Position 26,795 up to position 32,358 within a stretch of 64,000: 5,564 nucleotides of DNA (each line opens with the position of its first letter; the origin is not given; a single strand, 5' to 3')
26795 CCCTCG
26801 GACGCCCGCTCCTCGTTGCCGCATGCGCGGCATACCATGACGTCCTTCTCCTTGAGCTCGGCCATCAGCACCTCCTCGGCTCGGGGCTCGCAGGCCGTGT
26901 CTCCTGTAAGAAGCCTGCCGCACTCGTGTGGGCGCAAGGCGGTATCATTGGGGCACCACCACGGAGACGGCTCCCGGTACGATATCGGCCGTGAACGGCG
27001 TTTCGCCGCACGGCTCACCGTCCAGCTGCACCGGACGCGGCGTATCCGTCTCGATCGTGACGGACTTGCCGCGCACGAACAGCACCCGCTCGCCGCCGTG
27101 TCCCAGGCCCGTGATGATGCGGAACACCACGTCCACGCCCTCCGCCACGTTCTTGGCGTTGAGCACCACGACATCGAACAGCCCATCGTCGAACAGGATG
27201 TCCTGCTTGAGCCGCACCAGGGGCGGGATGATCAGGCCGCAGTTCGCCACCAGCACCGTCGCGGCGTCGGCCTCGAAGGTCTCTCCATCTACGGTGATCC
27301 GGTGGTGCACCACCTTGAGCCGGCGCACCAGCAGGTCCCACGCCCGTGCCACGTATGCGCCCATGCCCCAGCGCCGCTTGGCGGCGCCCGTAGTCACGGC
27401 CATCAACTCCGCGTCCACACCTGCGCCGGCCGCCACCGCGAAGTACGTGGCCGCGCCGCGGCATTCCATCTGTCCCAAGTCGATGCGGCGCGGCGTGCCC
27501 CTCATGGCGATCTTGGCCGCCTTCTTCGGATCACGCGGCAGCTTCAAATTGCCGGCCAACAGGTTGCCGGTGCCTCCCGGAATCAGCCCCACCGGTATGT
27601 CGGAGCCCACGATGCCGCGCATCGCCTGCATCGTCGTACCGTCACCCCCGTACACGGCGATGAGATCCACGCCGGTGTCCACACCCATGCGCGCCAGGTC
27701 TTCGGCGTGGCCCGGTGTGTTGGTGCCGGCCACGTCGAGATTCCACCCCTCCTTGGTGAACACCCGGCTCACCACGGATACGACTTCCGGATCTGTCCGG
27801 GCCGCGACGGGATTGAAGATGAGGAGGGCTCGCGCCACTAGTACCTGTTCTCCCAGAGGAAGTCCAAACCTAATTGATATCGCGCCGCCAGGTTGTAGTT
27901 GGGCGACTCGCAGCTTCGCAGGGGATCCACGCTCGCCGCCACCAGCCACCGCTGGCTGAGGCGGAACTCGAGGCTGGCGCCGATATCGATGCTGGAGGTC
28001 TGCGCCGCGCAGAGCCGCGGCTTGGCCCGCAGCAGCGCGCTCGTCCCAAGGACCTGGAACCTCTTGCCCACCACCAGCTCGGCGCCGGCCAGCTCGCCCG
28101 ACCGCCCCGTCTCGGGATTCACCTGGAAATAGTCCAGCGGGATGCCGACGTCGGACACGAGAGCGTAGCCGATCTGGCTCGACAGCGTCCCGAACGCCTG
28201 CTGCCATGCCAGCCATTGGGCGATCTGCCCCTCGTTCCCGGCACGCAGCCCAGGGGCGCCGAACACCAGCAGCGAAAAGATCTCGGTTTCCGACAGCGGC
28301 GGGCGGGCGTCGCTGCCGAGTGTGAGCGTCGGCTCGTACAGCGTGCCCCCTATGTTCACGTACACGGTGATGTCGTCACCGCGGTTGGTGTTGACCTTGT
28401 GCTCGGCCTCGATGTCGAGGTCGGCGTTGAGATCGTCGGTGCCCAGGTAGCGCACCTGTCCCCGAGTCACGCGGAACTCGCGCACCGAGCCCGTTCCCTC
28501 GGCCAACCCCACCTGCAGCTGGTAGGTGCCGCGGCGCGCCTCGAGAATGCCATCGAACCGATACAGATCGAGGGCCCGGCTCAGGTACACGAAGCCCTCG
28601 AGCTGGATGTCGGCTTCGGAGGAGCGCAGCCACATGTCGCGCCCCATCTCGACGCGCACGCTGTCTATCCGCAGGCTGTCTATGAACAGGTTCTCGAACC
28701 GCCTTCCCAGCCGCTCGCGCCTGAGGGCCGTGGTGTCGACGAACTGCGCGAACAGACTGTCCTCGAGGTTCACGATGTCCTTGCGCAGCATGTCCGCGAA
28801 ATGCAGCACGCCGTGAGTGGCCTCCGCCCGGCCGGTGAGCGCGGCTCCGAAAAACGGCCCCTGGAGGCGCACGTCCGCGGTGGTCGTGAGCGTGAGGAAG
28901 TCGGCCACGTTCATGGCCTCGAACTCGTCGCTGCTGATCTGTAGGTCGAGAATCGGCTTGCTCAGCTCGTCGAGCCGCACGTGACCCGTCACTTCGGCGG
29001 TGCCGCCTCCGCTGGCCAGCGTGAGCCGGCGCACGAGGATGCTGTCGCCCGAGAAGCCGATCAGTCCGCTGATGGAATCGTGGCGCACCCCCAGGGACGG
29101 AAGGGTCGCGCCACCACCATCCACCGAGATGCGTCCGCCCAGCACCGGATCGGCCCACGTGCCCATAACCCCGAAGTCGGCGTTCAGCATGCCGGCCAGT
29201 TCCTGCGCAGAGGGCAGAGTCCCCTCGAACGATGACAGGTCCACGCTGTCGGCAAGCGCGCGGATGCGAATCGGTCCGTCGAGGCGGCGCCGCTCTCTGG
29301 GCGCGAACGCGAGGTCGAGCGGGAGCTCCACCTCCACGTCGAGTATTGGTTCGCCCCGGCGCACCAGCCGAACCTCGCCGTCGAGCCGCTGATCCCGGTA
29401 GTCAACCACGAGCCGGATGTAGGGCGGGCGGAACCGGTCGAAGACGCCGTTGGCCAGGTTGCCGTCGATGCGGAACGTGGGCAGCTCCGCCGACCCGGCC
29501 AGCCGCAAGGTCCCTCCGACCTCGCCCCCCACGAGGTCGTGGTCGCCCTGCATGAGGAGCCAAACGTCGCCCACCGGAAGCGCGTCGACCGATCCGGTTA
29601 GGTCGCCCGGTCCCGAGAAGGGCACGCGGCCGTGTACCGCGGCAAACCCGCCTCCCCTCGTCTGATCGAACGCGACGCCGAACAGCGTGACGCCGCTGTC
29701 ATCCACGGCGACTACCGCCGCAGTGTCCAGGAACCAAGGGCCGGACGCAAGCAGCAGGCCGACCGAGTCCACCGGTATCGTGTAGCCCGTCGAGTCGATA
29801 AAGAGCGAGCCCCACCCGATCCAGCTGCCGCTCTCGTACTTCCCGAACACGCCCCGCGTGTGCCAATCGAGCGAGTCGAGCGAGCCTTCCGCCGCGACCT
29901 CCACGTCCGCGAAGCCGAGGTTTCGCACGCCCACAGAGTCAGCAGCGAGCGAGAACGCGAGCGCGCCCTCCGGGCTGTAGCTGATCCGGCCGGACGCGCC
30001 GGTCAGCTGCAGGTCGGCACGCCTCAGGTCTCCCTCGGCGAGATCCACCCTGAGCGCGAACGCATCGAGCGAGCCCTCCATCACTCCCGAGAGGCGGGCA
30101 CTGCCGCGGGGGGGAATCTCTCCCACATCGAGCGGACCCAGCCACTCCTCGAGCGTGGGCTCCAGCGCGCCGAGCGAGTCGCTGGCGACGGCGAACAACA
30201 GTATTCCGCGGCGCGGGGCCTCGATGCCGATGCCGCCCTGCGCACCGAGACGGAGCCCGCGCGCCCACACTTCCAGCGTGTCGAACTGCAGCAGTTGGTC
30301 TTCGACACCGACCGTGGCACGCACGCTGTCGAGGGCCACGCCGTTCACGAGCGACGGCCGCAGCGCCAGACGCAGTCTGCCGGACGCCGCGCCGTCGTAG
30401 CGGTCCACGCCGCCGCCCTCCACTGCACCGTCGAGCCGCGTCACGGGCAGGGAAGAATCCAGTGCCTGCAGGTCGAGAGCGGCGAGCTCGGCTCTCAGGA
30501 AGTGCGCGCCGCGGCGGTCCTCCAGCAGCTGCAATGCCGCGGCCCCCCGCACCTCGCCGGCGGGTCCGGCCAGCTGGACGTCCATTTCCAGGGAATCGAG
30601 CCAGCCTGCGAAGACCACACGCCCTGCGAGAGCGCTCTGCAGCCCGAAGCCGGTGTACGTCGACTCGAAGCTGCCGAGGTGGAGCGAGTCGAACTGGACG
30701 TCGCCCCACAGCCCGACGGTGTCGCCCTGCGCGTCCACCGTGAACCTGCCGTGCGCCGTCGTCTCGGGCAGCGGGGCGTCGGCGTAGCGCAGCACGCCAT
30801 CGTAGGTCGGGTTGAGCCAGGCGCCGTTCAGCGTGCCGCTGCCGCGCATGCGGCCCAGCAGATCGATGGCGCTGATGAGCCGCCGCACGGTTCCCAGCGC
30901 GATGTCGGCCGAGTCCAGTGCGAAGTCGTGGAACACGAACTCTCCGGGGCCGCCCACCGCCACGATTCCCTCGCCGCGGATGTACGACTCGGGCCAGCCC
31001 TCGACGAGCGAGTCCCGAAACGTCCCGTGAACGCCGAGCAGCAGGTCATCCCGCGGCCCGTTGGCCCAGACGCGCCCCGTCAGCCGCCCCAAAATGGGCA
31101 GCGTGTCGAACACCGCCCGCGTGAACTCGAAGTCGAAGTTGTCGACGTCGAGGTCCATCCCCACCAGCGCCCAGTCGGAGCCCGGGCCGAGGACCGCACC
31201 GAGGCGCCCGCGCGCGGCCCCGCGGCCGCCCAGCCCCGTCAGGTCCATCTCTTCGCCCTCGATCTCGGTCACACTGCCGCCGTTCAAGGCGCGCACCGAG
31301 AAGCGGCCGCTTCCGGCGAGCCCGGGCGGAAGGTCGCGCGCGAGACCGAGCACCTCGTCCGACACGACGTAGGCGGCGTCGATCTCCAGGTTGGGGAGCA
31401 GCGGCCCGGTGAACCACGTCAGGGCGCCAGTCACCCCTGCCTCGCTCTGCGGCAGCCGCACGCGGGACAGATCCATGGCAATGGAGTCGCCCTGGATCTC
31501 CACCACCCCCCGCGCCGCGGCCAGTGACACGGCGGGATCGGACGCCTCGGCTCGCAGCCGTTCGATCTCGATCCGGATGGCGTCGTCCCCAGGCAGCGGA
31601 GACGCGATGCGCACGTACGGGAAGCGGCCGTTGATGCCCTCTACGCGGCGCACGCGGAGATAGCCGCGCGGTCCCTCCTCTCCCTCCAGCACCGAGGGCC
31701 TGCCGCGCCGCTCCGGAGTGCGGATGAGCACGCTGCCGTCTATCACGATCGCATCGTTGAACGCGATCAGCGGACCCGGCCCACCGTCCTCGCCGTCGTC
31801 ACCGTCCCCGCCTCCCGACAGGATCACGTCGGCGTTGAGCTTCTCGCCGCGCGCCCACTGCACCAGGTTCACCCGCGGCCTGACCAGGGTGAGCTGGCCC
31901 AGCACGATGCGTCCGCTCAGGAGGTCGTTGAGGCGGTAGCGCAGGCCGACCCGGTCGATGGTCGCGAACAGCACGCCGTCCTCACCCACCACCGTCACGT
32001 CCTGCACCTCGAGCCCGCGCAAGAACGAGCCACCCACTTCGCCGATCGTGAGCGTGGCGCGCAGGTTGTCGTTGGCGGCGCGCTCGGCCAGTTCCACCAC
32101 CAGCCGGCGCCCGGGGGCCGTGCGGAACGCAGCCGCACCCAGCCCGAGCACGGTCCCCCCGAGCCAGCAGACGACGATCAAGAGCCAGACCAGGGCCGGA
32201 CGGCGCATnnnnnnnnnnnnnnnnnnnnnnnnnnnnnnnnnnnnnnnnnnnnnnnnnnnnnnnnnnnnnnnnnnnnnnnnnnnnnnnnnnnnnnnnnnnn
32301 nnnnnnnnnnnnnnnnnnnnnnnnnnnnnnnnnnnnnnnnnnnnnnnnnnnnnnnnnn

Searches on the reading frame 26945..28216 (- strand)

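Call 39: search_protein_families(library=pfam, proteins=[window:26945-28216:-], max_evalue=0.00001)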
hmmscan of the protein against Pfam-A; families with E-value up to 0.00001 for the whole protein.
window:26945-28216:- (423 aa): 2 families
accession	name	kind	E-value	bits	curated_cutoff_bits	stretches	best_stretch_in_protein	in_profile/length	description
PF00781.29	DAGK_cat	-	3.9e-26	91.5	23.6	1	129-250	1-125/125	Diacylglycerol kinase catalytic domain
PF19279.4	YegS_C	-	5.5e-20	72.1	27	1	264-420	4-157/158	YegS C-terminal NAD kinase beta sandwich-like domain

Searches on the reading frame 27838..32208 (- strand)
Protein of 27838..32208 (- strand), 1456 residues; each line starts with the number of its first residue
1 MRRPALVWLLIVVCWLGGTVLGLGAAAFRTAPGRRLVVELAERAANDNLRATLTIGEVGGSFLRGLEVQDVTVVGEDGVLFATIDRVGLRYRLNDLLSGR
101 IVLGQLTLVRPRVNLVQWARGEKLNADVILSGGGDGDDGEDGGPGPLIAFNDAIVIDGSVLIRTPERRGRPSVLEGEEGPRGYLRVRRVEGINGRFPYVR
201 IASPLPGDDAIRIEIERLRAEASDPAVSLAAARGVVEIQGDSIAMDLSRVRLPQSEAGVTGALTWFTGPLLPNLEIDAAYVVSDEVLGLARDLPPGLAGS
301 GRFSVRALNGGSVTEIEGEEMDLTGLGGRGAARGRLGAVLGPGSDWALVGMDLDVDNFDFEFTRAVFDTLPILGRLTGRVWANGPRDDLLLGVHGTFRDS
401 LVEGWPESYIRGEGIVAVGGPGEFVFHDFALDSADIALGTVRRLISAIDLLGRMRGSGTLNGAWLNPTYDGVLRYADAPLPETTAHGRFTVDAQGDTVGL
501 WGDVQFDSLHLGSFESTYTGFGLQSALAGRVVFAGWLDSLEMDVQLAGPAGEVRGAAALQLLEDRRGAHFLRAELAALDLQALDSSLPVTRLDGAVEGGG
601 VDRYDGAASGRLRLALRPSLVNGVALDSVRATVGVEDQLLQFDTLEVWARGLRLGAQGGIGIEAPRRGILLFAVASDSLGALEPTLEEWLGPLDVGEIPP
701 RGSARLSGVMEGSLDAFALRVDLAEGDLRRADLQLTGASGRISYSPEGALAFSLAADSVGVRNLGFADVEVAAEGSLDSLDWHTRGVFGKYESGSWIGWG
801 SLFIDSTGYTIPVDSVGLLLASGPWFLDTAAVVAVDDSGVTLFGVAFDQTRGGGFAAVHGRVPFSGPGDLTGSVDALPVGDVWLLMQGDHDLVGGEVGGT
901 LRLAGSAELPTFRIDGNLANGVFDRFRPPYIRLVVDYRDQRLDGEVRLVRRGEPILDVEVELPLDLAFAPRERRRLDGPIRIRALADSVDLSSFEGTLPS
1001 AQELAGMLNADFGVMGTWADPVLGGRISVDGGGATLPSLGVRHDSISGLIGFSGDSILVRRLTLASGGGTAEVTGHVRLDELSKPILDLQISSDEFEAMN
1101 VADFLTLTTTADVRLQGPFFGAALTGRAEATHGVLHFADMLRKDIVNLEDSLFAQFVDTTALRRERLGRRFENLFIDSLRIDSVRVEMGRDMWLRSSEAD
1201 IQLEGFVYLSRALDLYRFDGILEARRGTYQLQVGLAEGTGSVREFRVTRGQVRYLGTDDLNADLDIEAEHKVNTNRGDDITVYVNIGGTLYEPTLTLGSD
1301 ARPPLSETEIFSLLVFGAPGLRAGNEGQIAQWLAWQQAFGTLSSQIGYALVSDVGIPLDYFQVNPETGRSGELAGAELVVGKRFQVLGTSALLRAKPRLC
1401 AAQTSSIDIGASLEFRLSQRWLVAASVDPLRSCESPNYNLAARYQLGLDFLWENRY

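Call 38: search_protein_families(library=pfam, proteins=[window:27838-32208:-], max_evalue=0.00001)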
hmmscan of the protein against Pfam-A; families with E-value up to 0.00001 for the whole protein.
window:27838-32208:- (1456 aa): 1 family
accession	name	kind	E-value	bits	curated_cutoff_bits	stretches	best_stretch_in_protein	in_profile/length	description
PF04357.19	TamB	-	1.7e-36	126.8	22.4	1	1066-1383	8-326/381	TamB, inner membrane protein subunit of TAM complex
